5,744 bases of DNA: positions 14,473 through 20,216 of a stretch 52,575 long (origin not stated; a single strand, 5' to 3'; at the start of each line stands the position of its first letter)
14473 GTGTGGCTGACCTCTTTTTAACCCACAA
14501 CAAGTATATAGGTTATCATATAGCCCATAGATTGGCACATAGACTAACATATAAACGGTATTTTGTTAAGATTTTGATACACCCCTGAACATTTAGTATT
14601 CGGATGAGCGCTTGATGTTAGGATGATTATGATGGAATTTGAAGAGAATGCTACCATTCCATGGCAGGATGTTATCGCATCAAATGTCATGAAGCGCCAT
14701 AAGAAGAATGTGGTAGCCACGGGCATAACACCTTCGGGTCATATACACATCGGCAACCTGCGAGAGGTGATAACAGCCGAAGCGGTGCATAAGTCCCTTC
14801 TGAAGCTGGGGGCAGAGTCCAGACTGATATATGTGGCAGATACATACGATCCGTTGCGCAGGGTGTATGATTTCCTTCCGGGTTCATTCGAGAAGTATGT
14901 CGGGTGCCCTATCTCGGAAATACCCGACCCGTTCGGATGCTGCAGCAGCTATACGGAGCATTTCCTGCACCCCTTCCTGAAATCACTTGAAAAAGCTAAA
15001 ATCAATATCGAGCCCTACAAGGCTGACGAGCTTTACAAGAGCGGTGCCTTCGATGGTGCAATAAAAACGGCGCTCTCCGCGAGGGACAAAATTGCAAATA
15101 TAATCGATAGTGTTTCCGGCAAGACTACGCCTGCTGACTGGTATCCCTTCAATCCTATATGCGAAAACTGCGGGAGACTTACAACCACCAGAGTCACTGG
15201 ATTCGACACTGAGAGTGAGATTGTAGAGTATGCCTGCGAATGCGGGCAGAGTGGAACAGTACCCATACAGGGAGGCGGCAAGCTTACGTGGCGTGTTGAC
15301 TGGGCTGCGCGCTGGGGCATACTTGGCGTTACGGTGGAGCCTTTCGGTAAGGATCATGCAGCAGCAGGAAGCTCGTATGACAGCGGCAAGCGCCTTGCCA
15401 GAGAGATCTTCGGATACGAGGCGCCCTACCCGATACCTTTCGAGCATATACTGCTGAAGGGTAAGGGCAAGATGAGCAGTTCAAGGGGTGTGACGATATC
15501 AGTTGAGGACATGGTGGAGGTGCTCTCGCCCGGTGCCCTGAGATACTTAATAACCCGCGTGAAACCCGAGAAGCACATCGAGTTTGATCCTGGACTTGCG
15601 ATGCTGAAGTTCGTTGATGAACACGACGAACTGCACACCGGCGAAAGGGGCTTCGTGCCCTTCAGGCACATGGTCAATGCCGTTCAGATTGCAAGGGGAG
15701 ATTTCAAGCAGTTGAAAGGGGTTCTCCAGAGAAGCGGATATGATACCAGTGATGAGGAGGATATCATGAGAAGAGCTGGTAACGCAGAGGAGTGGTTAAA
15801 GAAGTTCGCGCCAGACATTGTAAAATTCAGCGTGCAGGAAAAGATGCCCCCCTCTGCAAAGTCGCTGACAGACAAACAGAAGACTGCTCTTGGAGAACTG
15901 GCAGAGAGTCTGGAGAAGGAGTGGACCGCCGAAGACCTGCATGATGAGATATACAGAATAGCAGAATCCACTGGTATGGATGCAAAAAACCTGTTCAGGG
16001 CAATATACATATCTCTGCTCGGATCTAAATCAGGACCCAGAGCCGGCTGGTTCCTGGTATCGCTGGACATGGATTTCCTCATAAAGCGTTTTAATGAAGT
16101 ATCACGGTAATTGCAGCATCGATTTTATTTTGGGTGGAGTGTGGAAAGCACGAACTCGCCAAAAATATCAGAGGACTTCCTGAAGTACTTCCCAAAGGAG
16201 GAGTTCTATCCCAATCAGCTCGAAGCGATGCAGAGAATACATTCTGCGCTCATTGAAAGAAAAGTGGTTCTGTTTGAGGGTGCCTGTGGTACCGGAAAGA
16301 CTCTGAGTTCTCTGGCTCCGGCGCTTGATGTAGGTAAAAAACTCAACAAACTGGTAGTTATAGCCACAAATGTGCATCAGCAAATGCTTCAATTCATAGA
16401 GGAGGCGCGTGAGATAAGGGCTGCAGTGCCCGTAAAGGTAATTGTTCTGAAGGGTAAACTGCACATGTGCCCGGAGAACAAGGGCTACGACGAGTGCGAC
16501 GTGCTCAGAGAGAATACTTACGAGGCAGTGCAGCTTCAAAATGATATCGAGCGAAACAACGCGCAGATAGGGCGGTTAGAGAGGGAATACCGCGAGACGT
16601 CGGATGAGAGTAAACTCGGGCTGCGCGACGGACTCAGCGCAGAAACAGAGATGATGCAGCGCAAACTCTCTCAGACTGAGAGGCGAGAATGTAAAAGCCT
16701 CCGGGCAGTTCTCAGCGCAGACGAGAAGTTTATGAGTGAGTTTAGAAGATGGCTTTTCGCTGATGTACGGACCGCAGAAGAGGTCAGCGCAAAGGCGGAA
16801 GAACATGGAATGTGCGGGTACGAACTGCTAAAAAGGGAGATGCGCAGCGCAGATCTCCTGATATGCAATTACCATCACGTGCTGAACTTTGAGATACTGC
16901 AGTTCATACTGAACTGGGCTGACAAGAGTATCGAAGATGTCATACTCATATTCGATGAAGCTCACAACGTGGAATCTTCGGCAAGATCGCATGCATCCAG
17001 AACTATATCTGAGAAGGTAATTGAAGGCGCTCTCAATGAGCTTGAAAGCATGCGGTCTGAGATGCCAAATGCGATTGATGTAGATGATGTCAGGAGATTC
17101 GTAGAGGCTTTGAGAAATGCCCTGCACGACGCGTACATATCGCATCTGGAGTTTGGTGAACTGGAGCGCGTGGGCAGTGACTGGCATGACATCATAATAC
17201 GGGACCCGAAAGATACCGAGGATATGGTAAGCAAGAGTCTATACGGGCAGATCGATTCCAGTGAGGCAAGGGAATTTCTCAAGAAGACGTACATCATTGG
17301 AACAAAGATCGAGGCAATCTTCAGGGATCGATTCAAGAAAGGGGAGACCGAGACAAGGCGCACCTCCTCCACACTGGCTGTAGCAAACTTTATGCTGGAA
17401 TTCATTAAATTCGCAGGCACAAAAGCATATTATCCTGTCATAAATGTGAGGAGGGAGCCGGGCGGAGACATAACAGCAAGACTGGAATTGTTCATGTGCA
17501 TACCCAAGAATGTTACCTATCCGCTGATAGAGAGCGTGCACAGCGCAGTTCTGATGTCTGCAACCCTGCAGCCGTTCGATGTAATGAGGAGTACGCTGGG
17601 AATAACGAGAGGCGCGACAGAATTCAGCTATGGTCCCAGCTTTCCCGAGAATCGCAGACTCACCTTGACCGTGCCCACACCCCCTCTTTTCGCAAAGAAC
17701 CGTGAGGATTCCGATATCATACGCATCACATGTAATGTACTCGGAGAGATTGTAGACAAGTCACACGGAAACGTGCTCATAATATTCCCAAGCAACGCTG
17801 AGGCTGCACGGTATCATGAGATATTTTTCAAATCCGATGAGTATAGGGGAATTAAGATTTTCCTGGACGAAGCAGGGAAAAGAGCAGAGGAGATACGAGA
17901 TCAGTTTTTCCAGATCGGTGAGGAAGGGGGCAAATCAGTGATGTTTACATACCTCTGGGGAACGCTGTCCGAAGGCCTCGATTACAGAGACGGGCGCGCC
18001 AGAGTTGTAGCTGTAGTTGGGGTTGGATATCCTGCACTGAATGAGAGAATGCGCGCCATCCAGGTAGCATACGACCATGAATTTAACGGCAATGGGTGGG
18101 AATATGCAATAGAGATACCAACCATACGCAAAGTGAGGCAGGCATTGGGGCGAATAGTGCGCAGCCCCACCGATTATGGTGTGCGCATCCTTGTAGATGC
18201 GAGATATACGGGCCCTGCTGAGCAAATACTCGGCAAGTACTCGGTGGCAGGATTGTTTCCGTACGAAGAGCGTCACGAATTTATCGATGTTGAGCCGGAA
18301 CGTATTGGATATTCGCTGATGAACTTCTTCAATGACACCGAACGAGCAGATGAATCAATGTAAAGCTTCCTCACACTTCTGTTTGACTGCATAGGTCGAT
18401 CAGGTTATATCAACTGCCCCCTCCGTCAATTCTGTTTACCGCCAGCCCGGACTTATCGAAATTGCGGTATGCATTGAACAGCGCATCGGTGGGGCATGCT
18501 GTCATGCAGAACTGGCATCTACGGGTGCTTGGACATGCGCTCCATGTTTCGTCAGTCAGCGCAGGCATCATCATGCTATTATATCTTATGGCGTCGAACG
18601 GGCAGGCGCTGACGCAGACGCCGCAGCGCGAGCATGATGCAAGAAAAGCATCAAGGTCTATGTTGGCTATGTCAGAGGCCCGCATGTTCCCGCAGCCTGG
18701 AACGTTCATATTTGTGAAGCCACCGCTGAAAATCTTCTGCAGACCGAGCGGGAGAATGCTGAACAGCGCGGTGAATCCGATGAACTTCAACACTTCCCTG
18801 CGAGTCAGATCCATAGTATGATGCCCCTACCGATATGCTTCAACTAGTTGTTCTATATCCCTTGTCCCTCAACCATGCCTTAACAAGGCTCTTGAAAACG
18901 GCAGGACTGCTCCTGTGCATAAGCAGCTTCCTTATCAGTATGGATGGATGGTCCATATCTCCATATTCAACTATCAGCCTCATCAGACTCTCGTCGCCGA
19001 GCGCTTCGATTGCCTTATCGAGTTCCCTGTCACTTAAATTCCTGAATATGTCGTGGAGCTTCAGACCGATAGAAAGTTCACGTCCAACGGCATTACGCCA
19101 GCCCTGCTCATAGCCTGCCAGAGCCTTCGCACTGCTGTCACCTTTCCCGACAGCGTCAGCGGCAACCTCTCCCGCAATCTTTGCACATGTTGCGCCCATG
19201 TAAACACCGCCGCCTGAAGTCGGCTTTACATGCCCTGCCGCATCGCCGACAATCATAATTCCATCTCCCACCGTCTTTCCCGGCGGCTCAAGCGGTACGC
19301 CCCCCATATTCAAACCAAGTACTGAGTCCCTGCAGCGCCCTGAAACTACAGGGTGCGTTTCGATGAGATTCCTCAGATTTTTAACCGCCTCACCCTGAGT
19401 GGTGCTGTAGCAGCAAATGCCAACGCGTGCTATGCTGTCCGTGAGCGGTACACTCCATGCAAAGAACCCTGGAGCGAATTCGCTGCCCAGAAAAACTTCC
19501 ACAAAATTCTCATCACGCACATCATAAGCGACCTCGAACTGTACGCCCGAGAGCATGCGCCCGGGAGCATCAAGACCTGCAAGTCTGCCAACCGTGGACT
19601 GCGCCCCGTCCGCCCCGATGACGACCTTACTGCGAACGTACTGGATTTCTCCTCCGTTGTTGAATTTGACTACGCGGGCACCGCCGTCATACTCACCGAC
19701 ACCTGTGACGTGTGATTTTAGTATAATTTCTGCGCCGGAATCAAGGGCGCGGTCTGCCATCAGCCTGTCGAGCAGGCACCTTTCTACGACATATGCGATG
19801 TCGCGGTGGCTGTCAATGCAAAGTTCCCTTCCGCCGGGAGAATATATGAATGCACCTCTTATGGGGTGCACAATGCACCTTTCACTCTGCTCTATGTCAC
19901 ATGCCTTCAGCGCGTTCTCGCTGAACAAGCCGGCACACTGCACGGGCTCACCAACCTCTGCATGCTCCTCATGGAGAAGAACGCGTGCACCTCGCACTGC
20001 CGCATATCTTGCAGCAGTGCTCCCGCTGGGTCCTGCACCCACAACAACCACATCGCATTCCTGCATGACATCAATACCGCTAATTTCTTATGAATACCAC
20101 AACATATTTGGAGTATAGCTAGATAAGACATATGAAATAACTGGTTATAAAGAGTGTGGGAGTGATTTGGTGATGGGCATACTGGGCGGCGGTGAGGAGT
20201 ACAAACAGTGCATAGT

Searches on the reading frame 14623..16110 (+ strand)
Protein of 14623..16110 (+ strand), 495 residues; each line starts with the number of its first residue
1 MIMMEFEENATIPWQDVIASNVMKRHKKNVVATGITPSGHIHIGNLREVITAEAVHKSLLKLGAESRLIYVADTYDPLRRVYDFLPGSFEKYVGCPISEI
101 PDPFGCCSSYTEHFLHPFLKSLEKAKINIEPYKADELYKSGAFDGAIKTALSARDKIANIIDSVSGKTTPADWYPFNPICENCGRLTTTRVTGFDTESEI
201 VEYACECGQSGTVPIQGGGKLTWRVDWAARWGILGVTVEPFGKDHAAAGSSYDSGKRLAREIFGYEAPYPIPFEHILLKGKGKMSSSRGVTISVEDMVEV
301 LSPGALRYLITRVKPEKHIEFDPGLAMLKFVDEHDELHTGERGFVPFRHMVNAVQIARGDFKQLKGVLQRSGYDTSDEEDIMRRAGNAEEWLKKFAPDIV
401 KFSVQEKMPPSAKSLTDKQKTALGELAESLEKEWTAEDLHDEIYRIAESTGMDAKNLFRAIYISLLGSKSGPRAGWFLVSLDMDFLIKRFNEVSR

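Call 38: search_protein_families(library=pfam, proteins=[window:14623-16110:+], max_evalue=0.001)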
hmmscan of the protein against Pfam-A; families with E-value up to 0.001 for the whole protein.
window:14623-16110:+ (495 aa): 4 families
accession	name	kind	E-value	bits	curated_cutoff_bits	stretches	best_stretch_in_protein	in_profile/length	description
PF01921.24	tRNA-synt_1f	-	6.5e-123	410.6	27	1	14-338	3-336/360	tRNA synthetases class I (K)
PF19269.4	Anticodon_2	-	1.1e-07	32.8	23.6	1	408-491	51-138/141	Anticodon binding domain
PF09334.17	tRNA-synt_1g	-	4.9e-07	29.3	20.1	1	274-317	319-361/391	tRNA synthetases class I (M)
PF01406.26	tRNA-synt_1e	-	0.00016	21.6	27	0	280-322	250-292/301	tRNA synthetases class I (C) catalytic domain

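Call 48: find_homologous_proteins(query=window:14623-16110:+, max_evalue=1e-100)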
Query window:14623-16110:+ (495 aa): 1992 proteins with E <= 1e-100 among 8000 candidates; the best 120 are listed.
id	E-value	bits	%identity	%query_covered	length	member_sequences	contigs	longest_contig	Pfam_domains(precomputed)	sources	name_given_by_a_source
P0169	0.0e+0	1136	100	99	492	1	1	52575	PF19269.5,PF09334.18,PF01921.25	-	-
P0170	1.0e-218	745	65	100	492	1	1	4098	PF19269.5,PF09334.18,PF01921.25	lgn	-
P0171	2.8e-199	681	61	98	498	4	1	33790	PF09334.18,PF01406.26,PF01921.25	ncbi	ncbi:MAG: lysine--tRNA ligase [Candidatus Syntropharchaeia archaeon]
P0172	5.7e-195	667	61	98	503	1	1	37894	PF19269.5,PF09334.18,PF01406.26,PF01921.25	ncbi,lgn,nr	ncbi:MAG: lysine--tRNA ligase [Halobacteriota archaeon]|nr:lysine--tRNA ligase [Halobacteriota archa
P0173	1.0e-192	660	59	98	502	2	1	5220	PF19269.5,PF09334.18,PF01406.26,PF01921.25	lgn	-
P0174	8.8e-191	653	58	97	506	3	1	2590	PF09334.18,PF01921.25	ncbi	-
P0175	1.0e-190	653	57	98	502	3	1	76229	PF19269.5,PF09334.18,PF01406.26,PF01921.25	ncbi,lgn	-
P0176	1.6e-190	652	57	99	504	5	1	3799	PF19269.5,PF09334.18,PF01406.26,PF01921.25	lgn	-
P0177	8.1e-190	650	57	99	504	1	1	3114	PF09334.18,PF01406.26,PF01921.25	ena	-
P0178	1.6e-188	646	58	99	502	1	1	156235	PF09334.18,PF01406.26,PF01921.25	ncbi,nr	ncbi:MAG: lysine--tRNA ligase [Methanocellales archaeon]|nr:lysine--tRNA ligase [Methanocellales arc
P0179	2.7e-187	642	57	98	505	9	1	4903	PF09334.18,PF01406.26,PF01921.25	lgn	-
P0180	4.6e-186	638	58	97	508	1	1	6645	PF19269.5,PF09334.18,PF01406.26,PF01921.25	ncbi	-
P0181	6.0e-186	637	57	98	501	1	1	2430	PF19269.5,PF09334.18,PF01406.26,PF01921.25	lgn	-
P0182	7.6e-186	637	57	98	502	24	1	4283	PF19269.5,PF09334.18,PF01921.25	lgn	-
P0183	1.4e-185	636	57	98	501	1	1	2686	PF19269.5,PF09334.18,PF01406.26,PF01921.25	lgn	-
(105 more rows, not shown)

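Call 49: find_encoding_contigs(protein=P0170, flank=10000, max_places=3)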
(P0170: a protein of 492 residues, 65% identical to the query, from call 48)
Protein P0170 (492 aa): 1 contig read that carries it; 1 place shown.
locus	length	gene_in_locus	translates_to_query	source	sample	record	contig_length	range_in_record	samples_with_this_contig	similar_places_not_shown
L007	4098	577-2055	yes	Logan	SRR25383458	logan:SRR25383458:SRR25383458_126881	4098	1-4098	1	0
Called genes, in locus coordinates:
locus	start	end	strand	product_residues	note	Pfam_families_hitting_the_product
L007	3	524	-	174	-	?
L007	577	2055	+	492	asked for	PF01921:tRNA-synt_1f, PF09334:tRNA-synt_1g (faint), PF19269:Anticodon_2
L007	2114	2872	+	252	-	PF23023:Anti-Pycsar_Apyc1, PF00753:Lactamase_B, PF12706:Lactamase_B_2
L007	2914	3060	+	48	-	-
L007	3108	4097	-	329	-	?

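Call 50: find_encoding_contigs(protein=P0171, flank=10000, max_places=3)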
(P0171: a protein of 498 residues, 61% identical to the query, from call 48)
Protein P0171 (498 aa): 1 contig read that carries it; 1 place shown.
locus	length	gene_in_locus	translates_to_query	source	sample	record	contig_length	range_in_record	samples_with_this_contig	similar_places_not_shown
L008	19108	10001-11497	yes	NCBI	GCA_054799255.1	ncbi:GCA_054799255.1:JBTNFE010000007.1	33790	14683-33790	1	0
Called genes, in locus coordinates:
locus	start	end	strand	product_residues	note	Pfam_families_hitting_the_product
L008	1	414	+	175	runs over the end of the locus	PF10469:AKAP7_NLS, PF02834:LigT_PEase, PF13563:2_5_RNA_ligase2, PF02834:LigT_PEase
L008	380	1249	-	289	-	PF01144:CoA_trans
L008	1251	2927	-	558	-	PF02355:SecD_SecF_C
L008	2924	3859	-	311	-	PF07549:Sec_GG (weak), PF02355:SecD_SecF_C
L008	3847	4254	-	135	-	PF01336:tRNA_anti-codon (faint)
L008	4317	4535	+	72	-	PF01423:LSM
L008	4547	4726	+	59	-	PF01907:Ribosomal_L37e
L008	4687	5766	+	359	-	PF02655:ATP-grasp_3, PF08443:RimK (weak), PF15632:ATPgrasp_Ter, PF02786:CPSase_L_D2 (weak)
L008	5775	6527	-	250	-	PF01493:GXGXG (faint)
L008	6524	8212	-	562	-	PF07969:Amidohydro_3, PF01979:Amidohydro_1 (weak)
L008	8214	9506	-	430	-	PF00384:Molybdopterin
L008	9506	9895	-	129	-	PF01568:Molydop_binding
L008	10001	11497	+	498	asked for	PF01406:tRNA-synt_1e (faint), PF01921:tRNA-synt_1f, PF09334:tRNA-synt_1g (faint)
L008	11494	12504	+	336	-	PF04981:NMD3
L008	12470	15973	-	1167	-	PF02463:SMC_N, PF13175:AAA_15 (weak), PF13476:AAA_23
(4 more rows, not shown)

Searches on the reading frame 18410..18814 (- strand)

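Call 38: search_protein_families(library=pfam, proteins=[window:18410-18814:-], max_evalue=0.001)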
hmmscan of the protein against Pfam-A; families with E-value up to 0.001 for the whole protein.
window:18410-18814:- (134 aa): 11 families
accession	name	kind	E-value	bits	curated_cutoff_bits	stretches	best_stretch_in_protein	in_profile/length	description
PF00037.32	Fer4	-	5.6e-09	35.9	21.1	1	60-77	7-24/24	4Fe-4S binding domain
PF13484.11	Fer4_16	-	2.8e-07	31.7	30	1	61-80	2-21/66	4Fe-4S double cluster binding domain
PF13187.11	Fer4_9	-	1.2e-05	25.7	27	1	61-111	2-51/52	4Fe-4S dicluster domain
PF12838.12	Fer4_7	-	2.3e-05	25.2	27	1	61-111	2-52/52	4Fe-4S dicluster domain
PF12837.12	Fer4_6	-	2.6e-05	24.4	25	0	60-76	8-24/24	4Fe-4S binding domain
PF13237.11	Fer4_10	-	6.7e-05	23.2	25.5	0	60-77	8-27/53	4Fe-4S dicluster domain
PF12800.12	Fer4_4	-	8e-05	23.1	24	0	60-73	3-16/17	4Fe-4S binding domain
PF25160.1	LdpA_Fe-S-bd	-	0.00041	20.5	27.6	0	59-80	26-47/49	LdpA Fe-S cluster-binding domain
PF14697.11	Fer4_21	-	0.00057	20.4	35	0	60-111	7-56/59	4Fe-4S dicluster domain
PF12797.12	Fer4_2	-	0.00071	19.8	24.5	1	59-73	8-22/22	4Fe-4S binding domain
PF13183.11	Fer4_8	-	0.00091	20.2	27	0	59-75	3-19/68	4Fe-4S dicluster domain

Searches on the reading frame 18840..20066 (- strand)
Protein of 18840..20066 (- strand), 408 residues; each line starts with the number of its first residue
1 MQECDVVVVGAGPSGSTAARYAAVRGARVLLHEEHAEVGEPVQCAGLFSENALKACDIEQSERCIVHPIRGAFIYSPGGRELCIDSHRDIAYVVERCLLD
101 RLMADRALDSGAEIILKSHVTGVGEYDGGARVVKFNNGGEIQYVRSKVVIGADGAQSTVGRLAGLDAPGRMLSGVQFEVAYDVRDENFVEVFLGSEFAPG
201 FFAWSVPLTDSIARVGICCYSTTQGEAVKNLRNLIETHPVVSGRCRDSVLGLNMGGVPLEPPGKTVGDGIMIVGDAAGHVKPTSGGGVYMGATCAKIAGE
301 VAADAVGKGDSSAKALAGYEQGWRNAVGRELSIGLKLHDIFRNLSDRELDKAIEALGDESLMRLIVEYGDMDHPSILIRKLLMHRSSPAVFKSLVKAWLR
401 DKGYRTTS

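Call 61: search_protein_families(library=pfam, proteins=[window:18840-20066:-], max_evalue=0.0001)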
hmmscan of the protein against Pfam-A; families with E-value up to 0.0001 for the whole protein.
window:18840-20066:- (408 aa): 8 families
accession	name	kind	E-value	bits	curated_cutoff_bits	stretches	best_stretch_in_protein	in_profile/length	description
PF01494.25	FAD_binding_3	-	3.1e-15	56.7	22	1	3-320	1-335/349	FAD binding domain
PF05834.18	Lycopene_cycl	-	2.5e-11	43.7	23.4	1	5-315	1-303/380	Lycopene cyclase protein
PF12831.13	FAD_oxidored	-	8.1e-10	39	27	1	5-154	1-145/416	FAD dependent oxidoreductase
PF01266.30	DAO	-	1.3e-09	38.5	27.9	1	5-39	1-35/353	FAD dependent oxidoreductase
PF13450.12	NAD_binding_8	-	1e-06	29.3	21.9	1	8-39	1-32/68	NAD(P)-binding Rossmann-like domain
PF22578.2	GGR_cat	-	1.2e-06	28.7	27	1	173-238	4-71/88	Geranylgeranyl reductase catalytic domain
PF03486.20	HI0933_like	-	1.9e-06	27.9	50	1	5-46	2-43/244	HI0933-like protein Rossmann domain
PF01946.23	Thi4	-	1.2e-05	25.1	26.2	1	3-43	17-58/235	Thi4 family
